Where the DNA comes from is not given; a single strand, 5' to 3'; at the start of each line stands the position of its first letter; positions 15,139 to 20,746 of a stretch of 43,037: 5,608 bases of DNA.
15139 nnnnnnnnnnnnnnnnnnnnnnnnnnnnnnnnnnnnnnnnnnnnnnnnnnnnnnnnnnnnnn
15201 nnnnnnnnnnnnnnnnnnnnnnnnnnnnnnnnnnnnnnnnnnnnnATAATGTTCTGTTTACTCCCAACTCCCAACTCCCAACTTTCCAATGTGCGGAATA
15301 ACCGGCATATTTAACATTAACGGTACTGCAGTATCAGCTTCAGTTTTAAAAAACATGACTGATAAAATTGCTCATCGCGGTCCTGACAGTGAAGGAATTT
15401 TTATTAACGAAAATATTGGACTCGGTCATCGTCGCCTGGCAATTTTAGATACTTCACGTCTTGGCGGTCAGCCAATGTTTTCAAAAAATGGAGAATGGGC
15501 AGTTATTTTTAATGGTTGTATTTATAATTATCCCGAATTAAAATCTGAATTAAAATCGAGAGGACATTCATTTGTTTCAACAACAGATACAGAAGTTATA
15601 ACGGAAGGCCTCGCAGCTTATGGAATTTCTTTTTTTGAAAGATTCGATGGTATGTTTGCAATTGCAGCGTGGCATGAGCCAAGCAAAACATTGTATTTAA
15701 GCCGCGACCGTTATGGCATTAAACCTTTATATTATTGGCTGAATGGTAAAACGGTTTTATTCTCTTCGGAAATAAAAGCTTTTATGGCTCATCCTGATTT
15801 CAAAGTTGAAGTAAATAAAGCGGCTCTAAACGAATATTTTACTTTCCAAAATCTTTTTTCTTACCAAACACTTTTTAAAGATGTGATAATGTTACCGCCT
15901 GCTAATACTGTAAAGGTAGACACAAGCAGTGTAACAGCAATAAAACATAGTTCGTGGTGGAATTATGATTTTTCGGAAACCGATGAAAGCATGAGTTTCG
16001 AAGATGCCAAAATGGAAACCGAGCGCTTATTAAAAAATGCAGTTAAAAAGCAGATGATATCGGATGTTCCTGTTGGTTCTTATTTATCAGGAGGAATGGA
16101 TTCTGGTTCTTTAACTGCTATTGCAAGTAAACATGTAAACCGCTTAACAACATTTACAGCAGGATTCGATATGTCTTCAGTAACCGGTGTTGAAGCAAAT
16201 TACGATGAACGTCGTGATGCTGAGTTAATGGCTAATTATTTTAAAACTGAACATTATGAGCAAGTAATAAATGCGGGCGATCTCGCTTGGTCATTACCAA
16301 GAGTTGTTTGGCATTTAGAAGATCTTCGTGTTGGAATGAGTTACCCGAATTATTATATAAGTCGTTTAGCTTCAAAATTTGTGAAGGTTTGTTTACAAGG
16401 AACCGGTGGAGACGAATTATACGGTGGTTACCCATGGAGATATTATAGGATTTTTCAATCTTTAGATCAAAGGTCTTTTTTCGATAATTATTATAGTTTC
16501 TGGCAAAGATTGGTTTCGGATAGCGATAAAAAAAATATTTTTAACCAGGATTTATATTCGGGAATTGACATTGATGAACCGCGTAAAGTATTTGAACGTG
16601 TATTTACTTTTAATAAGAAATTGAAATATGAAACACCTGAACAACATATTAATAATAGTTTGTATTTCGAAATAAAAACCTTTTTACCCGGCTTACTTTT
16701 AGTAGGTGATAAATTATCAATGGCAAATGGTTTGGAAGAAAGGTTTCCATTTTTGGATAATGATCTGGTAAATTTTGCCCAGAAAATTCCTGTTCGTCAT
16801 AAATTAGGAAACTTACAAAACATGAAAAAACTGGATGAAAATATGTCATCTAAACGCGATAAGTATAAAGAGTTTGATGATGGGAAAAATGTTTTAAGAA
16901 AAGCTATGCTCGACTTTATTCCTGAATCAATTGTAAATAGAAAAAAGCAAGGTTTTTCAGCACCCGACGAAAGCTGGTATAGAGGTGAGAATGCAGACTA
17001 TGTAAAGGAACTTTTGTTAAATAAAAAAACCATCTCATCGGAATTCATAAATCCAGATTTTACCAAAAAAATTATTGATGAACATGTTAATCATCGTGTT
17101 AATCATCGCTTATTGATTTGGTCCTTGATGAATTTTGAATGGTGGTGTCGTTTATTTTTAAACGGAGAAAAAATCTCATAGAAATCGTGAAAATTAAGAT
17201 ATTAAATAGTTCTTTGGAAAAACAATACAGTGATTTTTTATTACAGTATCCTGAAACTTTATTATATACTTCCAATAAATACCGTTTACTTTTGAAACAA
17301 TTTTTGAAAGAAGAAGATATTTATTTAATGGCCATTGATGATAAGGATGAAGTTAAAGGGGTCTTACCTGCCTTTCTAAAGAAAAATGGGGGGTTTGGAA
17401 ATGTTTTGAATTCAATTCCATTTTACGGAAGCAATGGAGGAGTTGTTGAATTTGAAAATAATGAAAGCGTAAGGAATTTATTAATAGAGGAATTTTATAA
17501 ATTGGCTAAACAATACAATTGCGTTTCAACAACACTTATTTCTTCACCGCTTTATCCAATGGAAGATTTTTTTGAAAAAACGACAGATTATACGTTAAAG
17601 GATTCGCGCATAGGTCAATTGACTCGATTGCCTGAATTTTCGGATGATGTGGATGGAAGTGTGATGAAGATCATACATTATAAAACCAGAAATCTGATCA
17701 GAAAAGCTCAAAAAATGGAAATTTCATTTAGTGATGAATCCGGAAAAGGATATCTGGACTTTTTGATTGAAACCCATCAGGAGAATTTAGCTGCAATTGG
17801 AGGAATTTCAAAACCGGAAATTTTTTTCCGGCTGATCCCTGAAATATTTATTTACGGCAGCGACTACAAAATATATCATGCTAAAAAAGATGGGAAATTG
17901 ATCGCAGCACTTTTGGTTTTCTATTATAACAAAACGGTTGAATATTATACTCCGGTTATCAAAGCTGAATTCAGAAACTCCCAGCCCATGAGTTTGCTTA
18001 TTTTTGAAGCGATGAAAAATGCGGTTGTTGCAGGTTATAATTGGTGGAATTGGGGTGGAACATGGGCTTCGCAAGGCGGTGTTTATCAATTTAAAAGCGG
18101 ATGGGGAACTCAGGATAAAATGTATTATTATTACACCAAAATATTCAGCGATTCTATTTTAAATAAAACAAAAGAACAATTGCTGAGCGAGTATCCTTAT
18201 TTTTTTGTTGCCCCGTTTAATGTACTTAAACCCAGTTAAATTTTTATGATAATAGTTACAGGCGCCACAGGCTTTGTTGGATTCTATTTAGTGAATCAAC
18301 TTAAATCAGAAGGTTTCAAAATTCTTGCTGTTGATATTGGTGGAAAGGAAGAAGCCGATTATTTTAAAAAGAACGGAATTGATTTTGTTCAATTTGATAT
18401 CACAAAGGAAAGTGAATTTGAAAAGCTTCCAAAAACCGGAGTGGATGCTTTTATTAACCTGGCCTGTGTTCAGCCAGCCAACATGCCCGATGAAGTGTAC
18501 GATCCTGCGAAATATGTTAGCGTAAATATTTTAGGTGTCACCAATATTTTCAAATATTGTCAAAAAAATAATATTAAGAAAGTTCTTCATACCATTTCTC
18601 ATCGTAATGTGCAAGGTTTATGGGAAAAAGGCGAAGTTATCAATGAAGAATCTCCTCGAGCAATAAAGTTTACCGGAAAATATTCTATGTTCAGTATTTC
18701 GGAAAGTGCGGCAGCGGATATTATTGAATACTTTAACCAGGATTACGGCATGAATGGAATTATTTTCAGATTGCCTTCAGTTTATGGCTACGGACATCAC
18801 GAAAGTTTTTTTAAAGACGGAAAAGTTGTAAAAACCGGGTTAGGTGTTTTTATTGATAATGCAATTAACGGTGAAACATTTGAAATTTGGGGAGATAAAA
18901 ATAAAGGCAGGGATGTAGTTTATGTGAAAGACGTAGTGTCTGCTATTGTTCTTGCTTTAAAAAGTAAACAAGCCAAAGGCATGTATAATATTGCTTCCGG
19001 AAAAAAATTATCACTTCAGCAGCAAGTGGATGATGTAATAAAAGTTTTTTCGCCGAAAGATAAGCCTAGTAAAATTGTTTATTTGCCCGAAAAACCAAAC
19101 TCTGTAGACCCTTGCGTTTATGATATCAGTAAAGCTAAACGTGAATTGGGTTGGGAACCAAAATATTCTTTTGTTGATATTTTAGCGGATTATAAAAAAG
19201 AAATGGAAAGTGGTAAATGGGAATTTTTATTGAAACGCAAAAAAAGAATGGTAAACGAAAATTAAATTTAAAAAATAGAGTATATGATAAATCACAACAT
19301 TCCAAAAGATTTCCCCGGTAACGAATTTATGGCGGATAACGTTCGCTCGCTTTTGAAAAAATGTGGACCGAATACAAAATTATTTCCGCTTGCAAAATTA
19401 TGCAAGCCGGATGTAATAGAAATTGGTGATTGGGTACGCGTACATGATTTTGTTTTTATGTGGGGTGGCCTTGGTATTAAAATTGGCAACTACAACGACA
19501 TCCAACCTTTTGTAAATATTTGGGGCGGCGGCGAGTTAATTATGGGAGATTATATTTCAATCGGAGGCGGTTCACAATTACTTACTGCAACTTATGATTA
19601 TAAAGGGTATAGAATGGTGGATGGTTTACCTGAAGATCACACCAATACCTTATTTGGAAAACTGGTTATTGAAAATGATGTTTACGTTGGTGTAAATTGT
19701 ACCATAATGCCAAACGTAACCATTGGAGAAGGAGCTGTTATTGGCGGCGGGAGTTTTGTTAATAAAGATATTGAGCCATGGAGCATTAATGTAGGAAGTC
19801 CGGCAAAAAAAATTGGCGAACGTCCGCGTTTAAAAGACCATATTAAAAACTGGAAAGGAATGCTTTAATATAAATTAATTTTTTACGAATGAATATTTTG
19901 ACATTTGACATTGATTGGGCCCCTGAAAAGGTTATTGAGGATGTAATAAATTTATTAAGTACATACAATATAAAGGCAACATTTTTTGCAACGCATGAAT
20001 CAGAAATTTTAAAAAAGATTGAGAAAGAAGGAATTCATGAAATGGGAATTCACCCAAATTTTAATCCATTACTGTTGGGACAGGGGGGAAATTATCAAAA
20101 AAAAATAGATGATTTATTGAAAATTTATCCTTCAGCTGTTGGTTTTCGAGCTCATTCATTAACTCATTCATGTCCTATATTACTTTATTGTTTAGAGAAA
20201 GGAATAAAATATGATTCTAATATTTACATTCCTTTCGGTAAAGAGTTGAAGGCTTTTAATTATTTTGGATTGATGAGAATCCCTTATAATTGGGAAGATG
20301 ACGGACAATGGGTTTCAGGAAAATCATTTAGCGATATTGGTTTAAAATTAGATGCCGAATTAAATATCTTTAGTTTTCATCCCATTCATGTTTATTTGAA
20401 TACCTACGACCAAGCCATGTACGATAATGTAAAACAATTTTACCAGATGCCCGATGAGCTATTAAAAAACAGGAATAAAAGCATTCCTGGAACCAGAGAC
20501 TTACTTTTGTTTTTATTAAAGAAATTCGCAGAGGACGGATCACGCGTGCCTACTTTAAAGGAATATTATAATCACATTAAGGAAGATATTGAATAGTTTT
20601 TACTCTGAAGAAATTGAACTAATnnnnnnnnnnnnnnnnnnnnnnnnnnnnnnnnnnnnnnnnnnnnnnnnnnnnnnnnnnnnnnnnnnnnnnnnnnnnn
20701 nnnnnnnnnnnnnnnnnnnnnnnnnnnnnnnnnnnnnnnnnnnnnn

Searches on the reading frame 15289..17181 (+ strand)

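Call 43: search_protein_families(library=pfam, proteins=[window:15289-17181:+], max_evalue=0.00001)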
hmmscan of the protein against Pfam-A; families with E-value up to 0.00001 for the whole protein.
window:15289-17181:+ (630 aa): 3 families
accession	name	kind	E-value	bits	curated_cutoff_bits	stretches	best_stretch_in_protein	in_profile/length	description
PF00733.27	Asn_synthase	-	3.5e-85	287.2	21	1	244-620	2-353/354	Asparagine synthase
PF13537.11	GATase_7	-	1.3e-40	138.6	25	1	47-166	1-122/123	Glutamine amidotransferase domain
PF13522.11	GATase_6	-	1.9e-37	128.6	27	1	32-161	1-130/130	Glutamine amidotransferase domain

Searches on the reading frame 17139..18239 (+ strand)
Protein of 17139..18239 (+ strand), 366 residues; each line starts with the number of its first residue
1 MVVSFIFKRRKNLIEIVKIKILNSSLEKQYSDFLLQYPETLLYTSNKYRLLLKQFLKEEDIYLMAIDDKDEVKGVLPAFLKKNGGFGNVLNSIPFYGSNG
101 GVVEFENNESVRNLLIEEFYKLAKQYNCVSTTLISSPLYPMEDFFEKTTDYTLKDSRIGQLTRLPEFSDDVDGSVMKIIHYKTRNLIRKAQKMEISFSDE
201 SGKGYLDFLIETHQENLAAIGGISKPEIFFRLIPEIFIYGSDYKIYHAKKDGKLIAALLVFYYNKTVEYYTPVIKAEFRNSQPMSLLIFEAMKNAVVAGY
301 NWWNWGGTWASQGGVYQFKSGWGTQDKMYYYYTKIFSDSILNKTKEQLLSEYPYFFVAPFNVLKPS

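Call 44: search_protein_families(library=pfam, proteins=[window:17139-18239:+], max_evalue=0.00001)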
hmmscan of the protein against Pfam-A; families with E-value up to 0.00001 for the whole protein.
window:17139-18239:+ (366 aa): 2 families
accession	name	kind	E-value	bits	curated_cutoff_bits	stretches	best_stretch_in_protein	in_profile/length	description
PF13480.13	Acetyltransf_6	-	1.9e-10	41.5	22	1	182-319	6-142/143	Acetyltransferase (GNAT) domain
PF02388.22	FemAB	-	1.7e-07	30.9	24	1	251-323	304-379/406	FemAB family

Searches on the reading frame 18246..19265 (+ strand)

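Call 44: search_protein_families(library=pfam, proteins=[window:18246-19265:+], max_evalue=0.00001)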
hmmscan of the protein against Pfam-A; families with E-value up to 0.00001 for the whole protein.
window:18246-19265:+ (339 aa): 6 families
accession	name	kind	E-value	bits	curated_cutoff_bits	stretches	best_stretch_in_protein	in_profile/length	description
PF01370.27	Epimerase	-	2.8e-40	138.7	20.9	1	2-250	1-240/240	NAD dependent epimerase/dehydratase family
PF16363.11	GDP_Man_Dehyd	-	3e-29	103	27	1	3-314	1-330/332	GDP-mannose 4,6 dehydratase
PF01073.25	3Beta_HSD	-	9.2e-20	71.2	22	1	3-245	1-236/280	3-beta hydroxysteroid dehydrogenase/isomerase family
PF07993.18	NAD_binding_4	-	2.5e-06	27.3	20.1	0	85-231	103-255/258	Male sterility protein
PF04321.23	RmlD_sub_bind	-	2.9e-06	27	27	0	2-111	3-95/287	RmlD substrate binding domain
PF00106.31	adh_short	-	7.1e-06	26.1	26.6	0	2-105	3-119/195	short chain dehydrogenase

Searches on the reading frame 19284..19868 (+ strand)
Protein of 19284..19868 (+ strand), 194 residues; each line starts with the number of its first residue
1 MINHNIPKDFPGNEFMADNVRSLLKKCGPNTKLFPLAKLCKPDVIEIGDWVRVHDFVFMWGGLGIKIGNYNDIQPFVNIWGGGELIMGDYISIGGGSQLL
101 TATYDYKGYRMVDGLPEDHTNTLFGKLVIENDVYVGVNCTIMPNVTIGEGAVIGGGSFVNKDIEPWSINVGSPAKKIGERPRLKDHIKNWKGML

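Call 44: search_protein_families(library=pfam, proteins=[window:19284-19868:+], max_evalue=0.00001)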
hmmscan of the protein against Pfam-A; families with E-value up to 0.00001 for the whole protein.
window:19284-19868:+ (194 aa): 1 family
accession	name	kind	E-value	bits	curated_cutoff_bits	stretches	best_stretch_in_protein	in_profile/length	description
PF00132.30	Hexapep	-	2.4e-11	43.3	27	1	128-160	3-35/36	Bacterial transferase hexapeptide (six repeats)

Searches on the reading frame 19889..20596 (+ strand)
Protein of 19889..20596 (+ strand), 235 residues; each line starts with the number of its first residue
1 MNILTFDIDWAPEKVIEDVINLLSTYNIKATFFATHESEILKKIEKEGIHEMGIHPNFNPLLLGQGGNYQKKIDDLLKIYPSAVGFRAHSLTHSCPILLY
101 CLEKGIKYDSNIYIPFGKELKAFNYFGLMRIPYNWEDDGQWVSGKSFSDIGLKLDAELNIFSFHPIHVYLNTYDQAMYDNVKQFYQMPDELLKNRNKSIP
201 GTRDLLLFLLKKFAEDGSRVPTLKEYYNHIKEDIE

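Call 44: search_protein_families(library=pfam, proteins=[window:19889-20596:+], max_evalue=0.00001)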
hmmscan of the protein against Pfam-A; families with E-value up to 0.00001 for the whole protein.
window:19889-20596:+ (235 aa): 2 families
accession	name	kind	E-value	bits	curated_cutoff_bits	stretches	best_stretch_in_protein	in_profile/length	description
PF22537.1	WbmS-like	-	1.1e-53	182.4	27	1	4-182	1-186/186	Polysaccharide deacetylase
PF01522.26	Polysacc_deac_1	-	6e-07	29.9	23.1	1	3-55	10-64/124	Polysaccharide deacetylase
